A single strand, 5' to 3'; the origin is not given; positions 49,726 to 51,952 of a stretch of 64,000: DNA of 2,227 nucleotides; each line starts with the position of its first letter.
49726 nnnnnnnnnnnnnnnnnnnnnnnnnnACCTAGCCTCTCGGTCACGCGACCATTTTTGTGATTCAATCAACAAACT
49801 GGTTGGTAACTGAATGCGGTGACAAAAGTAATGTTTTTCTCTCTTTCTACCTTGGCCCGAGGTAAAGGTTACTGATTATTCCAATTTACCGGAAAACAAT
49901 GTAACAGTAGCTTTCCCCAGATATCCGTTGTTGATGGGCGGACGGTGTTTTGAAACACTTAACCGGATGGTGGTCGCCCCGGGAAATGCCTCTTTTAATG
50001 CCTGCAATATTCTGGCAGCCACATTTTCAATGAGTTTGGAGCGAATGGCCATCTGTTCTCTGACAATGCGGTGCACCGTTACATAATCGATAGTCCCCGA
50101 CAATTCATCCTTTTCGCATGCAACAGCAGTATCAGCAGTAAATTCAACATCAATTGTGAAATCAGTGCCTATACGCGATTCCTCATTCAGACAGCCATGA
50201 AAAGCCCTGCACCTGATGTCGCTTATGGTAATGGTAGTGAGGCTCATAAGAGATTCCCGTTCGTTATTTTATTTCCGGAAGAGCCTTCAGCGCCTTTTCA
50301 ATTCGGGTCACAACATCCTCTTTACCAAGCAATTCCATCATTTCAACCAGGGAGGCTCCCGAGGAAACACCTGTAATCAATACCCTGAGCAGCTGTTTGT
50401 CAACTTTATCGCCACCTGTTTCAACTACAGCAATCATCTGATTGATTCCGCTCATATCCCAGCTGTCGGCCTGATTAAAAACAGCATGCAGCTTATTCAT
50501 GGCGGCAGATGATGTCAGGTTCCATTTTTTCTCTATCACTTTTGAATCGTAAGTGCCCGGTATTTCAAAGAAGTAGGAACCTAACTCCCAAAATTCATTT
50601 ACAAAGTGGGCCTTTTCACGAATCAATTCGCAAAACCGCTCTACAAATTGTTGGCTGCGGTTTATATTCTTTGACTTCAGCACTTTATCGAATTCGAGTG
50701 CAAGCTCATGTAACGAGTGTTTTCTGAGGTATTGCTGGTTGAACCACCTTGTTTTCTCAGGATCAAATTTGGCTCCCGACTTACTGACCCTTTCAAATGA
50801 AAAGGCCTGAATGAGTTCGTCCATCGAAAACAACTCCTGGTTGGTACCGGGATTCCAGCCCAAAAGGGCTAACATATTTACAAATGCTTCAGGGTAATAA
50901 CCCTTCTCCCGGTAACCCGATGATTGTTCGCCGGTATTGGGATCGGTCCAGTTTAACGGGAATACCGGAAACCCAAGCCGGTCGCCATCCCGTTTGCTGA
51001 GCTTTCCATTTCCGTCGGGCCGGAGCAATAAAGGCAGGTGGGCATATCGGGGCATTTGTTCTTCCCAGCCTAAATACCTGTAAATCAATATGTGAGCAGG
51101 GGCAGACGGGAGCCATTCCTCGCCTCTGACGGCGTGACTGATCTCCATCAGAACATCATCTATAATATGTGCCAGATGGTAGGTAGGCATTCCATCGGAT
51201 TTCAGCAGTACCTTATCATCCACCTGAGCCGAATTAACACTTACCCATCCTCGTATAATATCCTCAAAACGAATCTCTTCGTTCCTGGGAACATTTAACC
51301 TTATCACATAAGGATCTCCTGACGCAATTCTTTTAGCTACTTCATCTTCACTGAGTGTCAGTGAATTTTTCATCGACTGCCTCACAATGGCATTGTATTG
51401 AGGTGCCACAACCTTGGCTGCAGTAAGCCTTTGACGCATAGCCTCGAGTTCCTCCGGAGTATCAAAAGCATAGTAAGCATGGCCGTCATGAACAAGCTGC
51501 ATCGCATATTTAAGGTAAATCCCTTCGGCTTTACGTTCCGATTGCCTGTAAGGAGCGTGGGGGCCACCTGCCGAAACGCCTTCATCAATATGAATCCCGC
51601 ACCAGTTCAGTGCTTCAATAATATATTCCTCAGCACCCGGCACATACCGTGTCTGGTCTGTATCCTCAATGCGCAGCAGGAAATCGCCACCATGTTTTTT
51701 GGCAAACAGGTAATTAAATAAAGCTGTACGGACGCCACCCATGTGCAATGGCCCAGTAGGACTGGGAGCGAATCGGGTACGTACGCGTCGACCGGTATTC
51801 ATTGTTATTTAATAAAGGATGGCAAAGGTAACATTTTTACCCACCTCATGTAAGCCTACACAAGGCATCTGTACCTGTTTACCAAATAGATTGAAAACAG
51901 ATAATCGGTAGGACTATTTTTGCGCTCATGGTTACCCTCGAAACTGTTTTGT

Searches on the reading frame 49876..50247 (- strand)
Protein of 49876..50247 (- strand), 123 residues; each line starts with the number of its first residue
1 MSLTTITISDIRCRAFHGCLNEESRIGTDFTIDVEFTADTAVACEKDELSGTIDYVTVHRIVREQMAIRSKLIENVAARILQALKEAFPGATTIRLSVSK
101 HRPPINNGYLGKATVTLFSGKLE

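Call 14: search_protein_families(library=pfam, proteins=[window:49876-50247:-], max_evalue=0.001)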
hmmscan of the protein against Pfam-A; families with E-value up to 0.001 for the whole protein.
window:49876-50247:- (123 aa): 1 family
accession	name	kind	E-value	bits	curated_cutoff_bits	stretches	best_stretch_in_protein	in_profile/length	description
PF02152.23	FolB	-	1.1e-26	94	31.8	1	6-116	1-111/113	Dihydroneopterin aldolase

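Call 23: find_encoding_contigs(protein=window:49879-50247:-, flank=10000, max_places=10)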
Protein window:49879-50247:- (123 aa): 1 contig read that carries it; 1 place shown.
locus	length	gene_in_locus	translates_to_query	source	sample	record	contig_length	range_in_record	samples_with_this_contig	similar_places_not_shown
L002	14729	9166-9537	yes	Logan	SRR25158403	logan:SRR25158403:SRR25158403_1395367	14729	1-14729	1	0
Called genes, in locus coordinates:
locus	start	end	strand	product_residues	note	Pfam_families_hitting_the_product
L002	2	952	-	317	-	?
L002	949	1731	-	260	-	PF00005:ABC_tran, PF13304:AAA_21 (faint)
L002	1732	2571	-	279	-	PF02405:MlaE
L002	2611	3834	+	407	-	PF00083:Sugar_tr (weak), PF07690:MFS_1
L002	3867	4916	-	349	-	PF04055:Radical_SAM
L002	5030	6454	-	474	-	PF00160:Pro_isomerase, PF00041:fn3 (faint), PF16656:Pur_ac_phosph_N (faint), PF18962:Por_Secre_tail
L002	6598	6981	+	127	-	PF00072:Response_reg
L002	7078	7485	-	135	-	PF11964:SpoIIAA-like (weak)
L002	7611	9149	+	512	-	PF00749:tRNA-synt_1c, PF19269:Anticodon_2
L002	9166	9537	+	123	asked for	PF02152:FolB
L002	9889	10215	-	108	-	-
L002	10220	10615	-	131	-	-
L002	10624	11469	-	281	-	PF02086:MethyltransfD12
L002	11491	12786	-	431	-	PF17293:Arm-DNA-bind_5, PF13102:Phage_int_SAM_5, PF00589:Phage_integrase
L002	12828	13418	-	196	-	-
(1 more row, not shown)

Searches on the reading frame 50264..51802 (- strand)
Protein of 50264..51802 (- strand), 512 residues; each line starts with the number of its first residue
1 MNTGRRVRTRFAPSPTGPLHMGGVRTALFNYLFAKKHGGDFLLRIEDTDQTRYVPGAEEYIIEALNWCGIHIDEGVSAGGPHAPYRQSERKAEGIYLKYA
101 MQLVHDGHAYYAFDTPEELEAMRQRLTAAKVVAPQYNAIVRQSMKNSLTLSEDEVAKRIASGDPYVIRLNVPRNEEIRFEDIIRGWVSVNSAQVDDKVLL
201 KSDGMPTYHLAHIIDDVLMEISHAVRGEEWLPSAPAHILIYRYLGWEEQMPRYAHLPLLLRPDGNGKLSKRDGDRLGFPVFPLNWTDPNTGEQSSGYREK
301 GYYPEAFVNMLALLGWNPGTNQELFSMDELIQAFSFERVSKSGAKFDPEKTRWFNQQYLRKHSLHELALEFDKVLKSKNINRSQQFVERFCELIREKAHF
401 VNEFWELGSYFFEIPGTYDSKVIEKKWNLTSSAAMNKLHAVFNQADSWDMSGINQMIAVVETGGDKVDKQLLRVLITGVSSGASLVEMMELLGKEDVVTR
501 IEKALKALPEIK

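Call 14: search_protein_families(library=pfam, proteins=[window:50264-51802:-], max_evalue=0.001)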
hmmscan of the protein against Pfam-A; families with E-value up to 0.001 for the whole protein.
window:50264-51802:- (512 aa): 2 families
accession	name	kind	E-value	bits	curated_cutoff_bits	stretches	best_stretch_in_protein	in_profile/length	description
PF00749.27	tRNA-synt_1c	-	1.2e-93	314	23.4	1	7-353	2-314/314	tRNA synthetases class I (E and Q), catalytic domain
PF19269.4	Anticodon_2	-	4.4e-20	72.9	23.6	1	364-505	2-141/141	Anticodon binding domain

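Call 26: find_related_loci(query=window:50267-51802:-, collection=genome_contigs, flank=10000)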
Query window:50267-51802:- (512 aa) in genome_contigs; peptide patterns used: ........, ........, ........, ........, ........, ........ (x = any residue, [..] = any of these).
367 stretches matched a pattern; 343 encode a relative of the query (tblastn E <= 1e-3); the best 80 are kept; 80 distinct loci.
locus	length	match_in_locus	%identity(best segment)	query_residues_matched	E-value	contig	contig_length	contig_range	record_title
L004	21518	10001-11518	73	5-508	0e+0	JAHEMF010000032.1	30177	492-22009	MAG: Bacteroidetes bacterium isolate Ww66 NODE_2504_length_30177_cov_5.206015, whole genome shotgun sequence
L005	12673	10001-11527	69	5-506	0e+0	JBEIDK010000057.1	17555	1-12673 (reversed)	MAG: Flavobacteriales bacterium isolate Sample-101-S75-bin-22 Sample_101_S75-bin_22-k141_253439, whole genome shotgun se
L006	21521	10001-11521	68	5-508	0e+0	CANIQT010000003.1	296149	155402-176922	MAG: Bacteroidetes bacterium isolate RH-15aug16-189 genome assembly, contig: RH-15aug16-C26, whole genome shotgun sequen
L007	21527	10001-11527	68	5-508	0e+0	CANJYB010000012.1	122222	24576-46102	MAG: Bacteroidetes bacterium isolate RH-23may17-974 genome assembly, contig: RH-23may17-C949, whole genome shotgun seque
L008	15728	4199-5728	67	5-508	0e+0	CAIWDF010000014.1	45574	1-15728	MAG: uncultured Bacteroidetes bacterium isolate Day2-2_bin-746 genome assembly, contig: bin-746:014/312, whole genome sh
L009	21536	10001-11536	66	5-508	0e+0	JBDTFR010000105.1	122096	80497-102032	MAG: Bacteroidia bacterium isolate cluster2_bin.231 k127_1715067, whole genome shotgun sequence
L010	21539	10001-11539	65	5-508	0e+0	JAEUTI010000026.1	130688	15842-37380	MAG: Bacteroidia bacterium isolate new MAG-325 k141_1426066, whole genome shotgun sequence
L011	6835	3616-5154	65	5-508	0e+0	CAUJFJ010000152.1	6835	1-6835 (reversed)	MAG: Bacteroidota bacterium isolate KLAP29 genome assembly, contig: KLAP29_231208, whole genome shotgun sequence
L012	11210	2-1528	64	5-508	0e+0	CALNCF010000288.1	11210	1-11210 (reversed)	MAG TPA_asm: uncultured Sphingobacteriaceae bacterium isolate SRR1561996_bin.183_CONCOCT_v1.1_MAG genome assembly, conti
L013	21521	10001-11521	67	5-502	0e+0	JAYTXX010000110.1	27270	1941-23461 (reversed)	MAG: Bacteroidota bacterium isolate GFS_6009 GFS_6009_109, whole genome shotgun sequence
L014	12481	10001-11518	64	5-508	0e+0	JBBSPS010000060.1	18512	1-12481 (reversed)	MAG: Bacteroidia bacterium isolate LS6_sbin.61 LS6_sbin.61_K_272714_L_18512_cov_10.1027, whole genome shotgun sequence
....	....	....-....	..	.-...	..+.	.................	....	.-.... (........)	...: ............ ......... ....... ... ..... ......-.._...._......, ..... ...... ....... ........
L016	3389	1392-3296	64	6-508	0e+0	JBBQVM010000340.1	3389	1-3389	MAG: Bacteroidia bacterium isolate Co_metawrap_1996 Cmw_1996_k141_14797990_length_3389_cov_8.0000, whole genome shotgun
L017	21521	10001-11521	65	3-509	0e+0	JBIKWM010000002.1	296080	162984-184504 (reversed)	MAG: Flavobacteriales bacterium isolate ME2015-09-13_3300035666_group6_bin210 Rohwer_bin1007_scaffold_11_c1, whole genom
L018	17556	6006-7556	62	3-510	0e+0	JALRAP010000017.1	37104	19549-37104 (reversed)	MAG: Bacteroidia bacterium isolate HJW.49 NODE_17_length_37104_cov_7.979799, whole genome shotgun sequence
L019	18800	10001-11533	64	5-510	0e+0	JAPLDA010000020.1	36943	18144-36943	MAG: Bacteroidetes bacterium isolate LacPavin_0818_WC45_MAG_44_19 LacPavin_0818_WC45_scaffold_489855, whole genome shotg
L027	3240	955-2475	63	5-505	0e+0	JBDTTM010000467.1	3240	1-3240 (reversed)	MAG: Bacteroidota bacterium isolate cluster3_bin.296 NODE_194425_length_3240_cov_8.819466, whole genome shotgun sequence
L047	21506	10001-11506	58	7-505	0e+0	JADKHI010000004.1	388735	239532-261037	MAG: Flavobacteriales bacterium isolate Skiv_18-Q3-R9-52_BAT3C.268 tig00287281-10-3884850, whole genome shotgun sequence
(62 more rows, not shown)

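Call 33: find_homologous_proteins(query=window:50267-51802:-, max_evalue=1e-100)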
Query window:50267-51802:- (512 aa): 8000 proteins with E <= 1e-100 among 8000 candidates; the best 120 are listed.
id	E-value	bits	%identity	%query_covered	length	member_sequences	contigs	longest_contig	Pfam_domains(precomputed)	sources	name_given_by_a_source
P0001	0.0e+0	1182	100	100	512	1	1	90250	PF19269.5,PF00749.28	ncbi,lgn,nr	ncbi:MAG TPA: glutamate--tRNA ligase [Bacteroidia bacterium]|nr:glutamate--tRNA ligase [Bacteroidia 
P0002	0.0e+0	1082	90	100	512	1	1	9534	PF19269.5,PF00749.28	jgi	-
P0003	9.7e-275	930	79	98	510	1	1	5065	PF19269.5,PF00749.28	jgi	jgi:glutamyl-tRNA synthetase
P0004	1.7e-252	857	73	98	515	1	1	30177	PF19269.5,PF00749.28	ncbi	-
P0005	2.6e-249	846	73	98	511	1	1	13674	PF19269.5,PF00749.28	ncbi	-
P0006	2.9e-249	846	73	98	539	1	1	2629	PF19269.5,PF00749.28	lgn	-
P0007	1.0e-246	838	73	98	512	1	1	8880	PF19269.5,PF00749.28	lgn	-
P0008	3.0e-245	833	72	98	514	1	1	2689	PF19269.5,PF00749.28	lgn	-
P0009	1.3e-244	831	71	98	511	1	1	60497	PF19269.5,PF00749.28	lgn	-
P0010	7.3e-244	828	72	98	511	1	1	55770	PF19269.5,PF00749.28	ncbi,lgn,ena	-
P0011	2.4e-242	823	72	99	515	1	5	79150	PF19269.5,PF00749.28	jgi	jgi:glutamyl-tRNA synthetase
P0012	3.0e-237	807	69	99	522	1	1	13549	PF19269.5,PF00749.28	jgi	-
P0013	2.5e-236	803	69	98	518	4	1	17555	PF19269.5,PF00749.28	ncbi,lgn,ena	-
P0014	3.1e-236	803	67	98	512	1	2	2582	PF19269.5,PF00749.28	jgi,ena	-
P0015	4.6e-236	803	68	99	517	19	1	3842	PF19269.5,PF00749.28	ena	-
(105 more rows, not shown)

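Call 34: find_encoding_contigs(protein=P0002, flank=10000, max_places=4)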
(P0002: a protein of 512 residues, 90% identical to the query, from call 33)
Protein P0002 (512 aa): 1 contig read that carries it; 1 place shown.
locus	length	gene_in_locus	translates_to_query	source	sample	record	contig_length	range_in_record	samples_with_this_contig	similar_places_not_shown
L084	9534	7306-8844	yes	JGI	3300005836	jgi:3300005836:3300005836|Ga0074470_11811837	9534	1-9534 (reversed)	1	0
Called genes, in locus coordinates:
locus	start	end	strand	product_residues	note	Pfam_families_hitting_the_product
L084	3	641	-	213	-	?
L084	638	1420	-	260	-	PF02463:SMC_N (faint), PF00005:ABC_tran, PF13304:AAA_21 (faint)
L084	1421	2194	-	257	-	PF02405:MlaE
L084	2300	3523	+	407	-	PF00083:Sugar_tr, PF07690:MFS_1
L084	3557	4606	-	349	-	PF04055:Radical_SAM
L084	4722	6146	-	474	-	PF00160:Pro_isomerase, PF00041:fn3 (faint), PF16656:Pur_ac_phosph_N (faint), PF25788:Ig_Rha78A_N (faint), PF18962:Por_Secre_tail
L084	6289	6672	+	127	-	PF00072:Response_reg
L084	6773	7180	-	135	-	PF11964:SpoIIAA-like (weak)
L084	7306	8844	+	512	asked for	PF00749:tRNA-synt_1c, PF19269:Anticodon_2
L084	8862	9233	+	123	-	PF02152:FolB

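Call 35: find_encoding_contigs(protein=P0003, flank=10000, max_places=4)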
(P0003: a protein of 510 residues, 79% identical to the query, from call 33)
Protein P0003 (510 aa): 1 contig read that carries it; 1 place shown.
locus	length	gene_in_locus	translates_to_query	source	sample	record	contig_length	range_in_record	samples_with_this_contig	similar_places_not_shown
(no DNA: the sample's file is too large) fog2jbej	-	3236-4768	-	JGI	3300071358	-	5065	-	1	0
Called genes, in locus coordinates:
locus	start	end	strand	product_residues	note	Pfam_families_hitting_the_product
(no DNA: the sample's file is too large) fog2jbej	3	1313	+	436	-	?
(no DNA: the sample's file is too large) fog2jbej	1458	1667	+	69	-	PF12844:HTH_19 (weak), PF01381:HTH_3, PF13443:HTH_26 (weak)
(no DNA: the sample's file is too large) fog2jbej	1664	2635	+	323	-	PF07804:HipA_C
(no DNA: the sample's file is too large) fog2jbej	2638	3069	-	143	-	PF11964:SpoIIAA-like (weak)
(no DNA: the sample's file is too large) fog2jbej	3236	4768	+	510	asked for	PF00749:tRNA-synt_1c, PF19269:Anticodon_2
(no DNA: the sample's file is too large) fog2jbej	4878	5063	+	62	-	?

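Call 36: find_encoding_contigs(protein=P0005, flank=10000, max_places=4)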
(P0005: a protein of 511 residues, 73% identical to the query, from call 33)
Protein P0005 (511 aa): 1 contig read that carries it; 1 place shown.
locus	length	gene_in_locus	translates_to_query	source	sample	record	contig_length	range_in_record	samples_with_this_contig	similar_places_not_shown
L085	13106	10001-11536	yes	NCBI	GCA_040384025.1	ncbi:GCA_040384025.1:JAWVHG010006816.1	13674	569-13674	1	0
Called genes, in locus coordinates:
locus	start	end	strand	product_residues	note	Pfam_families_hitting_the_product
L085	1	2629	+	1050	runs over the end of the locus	-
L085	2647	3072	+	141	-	PF13581:HATPase_c_2, PF02518:HATPase_c (faint)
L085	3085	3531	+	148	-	PF02130:YbeY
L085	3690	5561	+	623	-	PF01134:GIDA, PF07992:Pyr_redox_2 (faint), PF12831:FAD_oxidored (weak), PF21680:GIDA_C_1st, PF13932:SAM_GIDA_C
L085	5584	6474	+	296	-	PF13489:Methyltransf_23, PF07021:MetW (weak), PF13847:Methyltransf_31, PF08241:Methyltransf_11, PF08242:Methyltransf_12, PF13649:Methyltransf_25 (weak)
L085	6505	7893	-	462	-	PF02589:LUD_dom, PF13484:Fer4_16 (faint), PF13187:Fer4_9 (faint), PF13746:Fer4_18 (faint), PF00037:Fer4 (faint), PF12838:Fer4_7, PF13183:Fer4_8, PF13534:Fer4_17 (weak), +3 more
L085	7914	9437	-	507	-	PF04389:Peptidase_M28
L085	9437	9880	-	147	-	PF02502:LacAB_rpiB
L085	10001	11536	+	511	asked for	PF00749:tRNA-synt_1c, PF19269:Anticodon_2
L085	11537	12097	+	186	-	PF28549:NDPSase_N, PF00293:NUDIX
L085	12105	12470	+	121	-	PF02152:FolB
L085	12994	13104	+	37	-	?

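Call 41: find_encoding_contigs(protein=P0007, flank=10000, max_places=3)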
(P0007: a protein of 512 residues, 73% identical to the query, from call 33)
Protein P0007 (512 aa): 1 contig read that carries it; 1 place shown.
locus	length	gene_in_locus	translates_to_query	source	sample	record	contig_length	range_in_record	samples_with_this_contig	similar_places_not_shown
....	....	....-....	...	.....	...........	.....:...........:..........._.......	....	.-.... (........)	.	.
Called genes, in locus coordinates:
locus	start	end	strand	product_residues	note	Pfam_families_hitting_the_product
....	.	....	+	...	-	?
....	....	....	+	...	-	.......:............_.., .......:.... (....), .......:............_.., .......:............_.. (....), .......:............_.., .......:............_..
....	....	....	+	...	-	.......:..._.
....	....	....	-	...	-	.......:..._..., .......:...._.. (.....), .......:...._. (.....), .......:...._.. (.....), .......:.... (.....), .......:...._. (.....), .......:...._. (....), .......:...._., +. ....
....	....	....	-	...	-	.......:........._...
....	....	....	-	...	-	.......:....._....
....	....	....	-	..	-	-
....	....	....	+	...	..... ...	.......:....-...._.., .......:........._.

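Call 42: find_encoding_contigs(protein=P0009, flank=10000, max_places=3)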
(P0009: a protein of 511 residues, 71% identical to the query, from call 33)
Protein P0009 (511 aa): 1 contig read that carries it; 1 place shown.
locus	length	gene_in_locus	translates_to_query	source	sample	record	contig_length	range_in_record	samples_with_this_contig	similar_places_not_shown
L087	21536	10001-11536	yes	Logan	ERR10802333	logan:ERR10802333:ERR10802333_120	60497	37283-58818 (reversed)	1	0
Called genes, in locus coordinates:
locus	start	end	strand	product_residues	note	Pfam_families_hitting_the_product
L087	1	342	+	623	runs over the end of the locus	PF01134:GIDA, PF12831:FAD_oxidored (weak), PF21680:GIDA_C_1st, PF13932:SAM_GIDA_C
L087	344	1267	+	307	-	PF13489:Methyltransf_23, PF13847:Methyltransf_31 (weak), PF08241:Methyltransf_11, PF08242:Methyltransf_12, PF13649:Methyltransf_25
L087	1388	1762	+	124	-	PF04342:DMT_6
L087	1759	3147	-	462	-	PF02589:LUD_dom, PF13746:Fer4_18 (faint), PF12838:Fer4_7 (faint), PF13187:Fer4_9 (faint), PF13484:Fer4_16 (faint), PF13237:Fer4_10 (faint), PF00037:Fer4 (faint), PF13183:Fer4_8, +3 more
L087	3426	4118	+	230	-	-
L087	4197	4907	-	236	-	PF18962:Por_Secre_tail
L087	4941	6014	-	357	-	-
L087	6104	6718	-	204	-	-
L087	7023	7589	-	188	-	-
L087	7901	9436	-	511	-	PF04389:Peptidase_M28, PF05450:Nicastrin (weak)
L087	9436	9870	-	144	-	PF02502:LacAB_rpiB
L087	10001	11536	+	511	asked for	PF00749:tRNA-synt_1c, PF19269:Anticodon_2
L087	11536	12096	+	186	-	PF28549:NDPSase_N, PF00293:NUDIX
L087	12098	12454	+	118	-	PF02152:FolB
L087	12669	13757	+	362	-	PF14240:YHYH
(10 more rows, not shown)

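Call 49: find_encoding_contigs(protein=P0010, flank=10000, max_places=3)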
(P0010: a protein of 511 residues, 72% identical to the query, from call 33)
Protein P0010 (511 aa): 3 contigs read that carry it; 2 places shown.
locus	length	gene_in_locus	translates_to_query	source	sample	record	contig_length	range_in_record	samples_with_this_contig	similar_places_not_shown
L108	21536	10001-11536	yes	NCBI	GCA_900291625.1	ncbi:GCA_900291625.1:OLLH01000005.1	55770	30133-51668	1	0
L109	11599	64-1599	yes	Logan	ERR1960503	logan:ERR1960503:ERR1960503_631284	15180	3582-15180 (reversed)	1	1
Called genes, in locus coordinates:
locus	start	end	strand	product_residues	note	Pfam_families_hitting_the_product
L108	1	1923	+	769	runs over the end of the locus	PF13620:CarboxypepD_reg, PF13715:CarbopepD_reg_2, PF07715:Plug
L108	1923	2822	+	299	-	-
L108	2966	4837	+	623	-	PF01134:GIDA, PF12831:FAD_oxidored (weak), PF21680:GIDA_C_1st, PF13932:SAM_GIDA_C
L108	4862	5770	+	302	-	PF13489:Methyltransf_23, PF07021:MetW (weak), PF08241:Methyltransf_11, PF08242:Methyltransf_12, PF13649:Methyltransf_25, PF13847:Methyltransf_31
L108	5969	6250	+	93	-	PF04342:DMT_6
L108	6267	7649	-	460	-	PF02589:LUD_dom, PF13746:Fer4_18 (faint), PF13187:Fer4_9 (faint), PF14697:Fer4_21 (faint), PF00037:Fer4 (faint), PF12798:Fer4_3 (faint), PF12838:Fer4_7 (weak), PF13183:Fer4_8, +3 more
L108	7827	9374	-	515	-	PF04389:Peptidase_M28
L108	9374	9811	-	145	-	PF02502:LacAB_rpiB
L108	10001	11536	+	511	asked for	PF00749:tRNA-synt_1c, PF19269:Anticodon_2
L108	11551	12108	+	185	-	PF28549:NDPSase_N, PF00293:NUDIX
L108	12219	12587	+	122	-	PF02152:FolB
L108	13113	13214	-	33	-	-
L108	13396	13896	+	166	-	PF01814:Hemerythrin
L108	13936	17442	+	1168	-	PF01855:POR_N, PF17147:PFOR_II, PF01558:POR, PF10371:EKR, PF00037:Fer4 (weak), PF12837:Fer4_6 (weak), PF12838:Fer4_7 (weak), PF02775:TPP_enzyme_C, +3 more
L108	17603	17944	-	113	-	-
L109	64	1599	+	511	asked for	PF00749:tRNA-synt_1c, PF19269:Anticodon_2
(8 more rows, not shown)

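Call 50: find_encoding_contigs(protein=P0011, flank=10000, max_places=5)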
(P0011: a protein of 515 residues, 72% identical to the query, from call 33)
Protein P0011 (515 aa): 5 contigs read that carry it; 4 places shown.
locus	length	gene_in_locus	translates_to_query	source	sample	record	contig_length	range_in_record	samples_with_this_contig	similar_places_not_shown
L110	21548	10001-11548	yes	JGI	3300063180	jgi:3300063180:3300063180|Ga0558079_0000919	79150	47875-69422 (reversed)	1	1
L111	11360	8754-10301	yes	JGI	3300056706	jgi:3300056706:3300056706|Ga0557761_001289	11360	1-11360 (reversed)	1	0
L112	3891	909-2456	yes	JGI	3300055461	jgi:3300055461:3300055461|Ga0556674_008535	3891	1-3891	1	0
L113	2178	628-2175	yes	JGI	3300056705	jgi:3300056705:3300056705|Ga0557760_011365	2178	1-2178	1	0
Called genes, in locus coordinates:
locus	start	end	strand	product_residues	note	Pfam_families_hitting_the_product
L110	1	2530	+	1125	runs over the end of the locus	-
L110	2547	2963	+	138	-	PF13581:HATPase_c_2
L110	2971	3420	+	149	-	PF02130:YbeY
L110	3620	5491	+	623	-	PF01134:GIDA, PF12831:FAD_oxidored (weak), PF21680:GIDA_C_1st, PF13932:SAM_GIDA_C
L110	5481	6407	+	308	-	PF13489:Methyltransf_23, PF08241:Methyltransf_11, PF08242:Methyltransf_12, PF13649:Methyltransf_25, PF13847:Methyltransf_31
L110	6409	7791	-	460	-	PF02589:LUD_dom, PF13484:Fer4_16 (faint), PF13187:Fer4_9 (faint), PF13237:Fer4_10 (faint), PF13746:Fer4_18 (faint), PF12838:Fer4_7 (weak), PF13183:Fer4_8, PF13534:Fer4_17 (weak), +4 more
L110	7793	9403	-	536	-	PF04389:Peptidase_M28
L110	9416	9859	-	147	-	PF02502:LacAB_rpiB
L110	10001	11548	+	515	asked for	PF00749:tRNA-synt_1c, PF19269:Anticodon_2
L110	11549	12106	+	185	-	PF28549:NDPSase_N, PF00293:NUDIX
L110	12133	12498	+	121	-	PF02152:FolB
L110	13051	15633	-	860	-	PF00931:NB-ARC (weak)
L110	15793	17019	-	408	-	PF17293:Arm-DNA-bind_5, PF13102:Phage_int_SAM_5, PF00589:Phage_integrase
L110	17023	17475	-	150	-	-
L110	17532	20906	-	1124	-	PF19263:DUF5906, PF01612:DNA_pol_A_exo1, PF22619:DNA_polI_exo1, PF00476:DNA_pol_A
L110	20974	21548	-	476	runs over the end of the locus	-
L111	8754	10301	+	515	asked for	PF00749:tRNA-synt_1c, PF19269:Anticodon_2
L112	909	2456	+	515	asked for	PF00749:tRNA-synt_1c, PF19269:Anticodon_2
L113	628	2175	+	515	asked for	PF00749:tRNA-synt_1c, PF19269:Anticodon_2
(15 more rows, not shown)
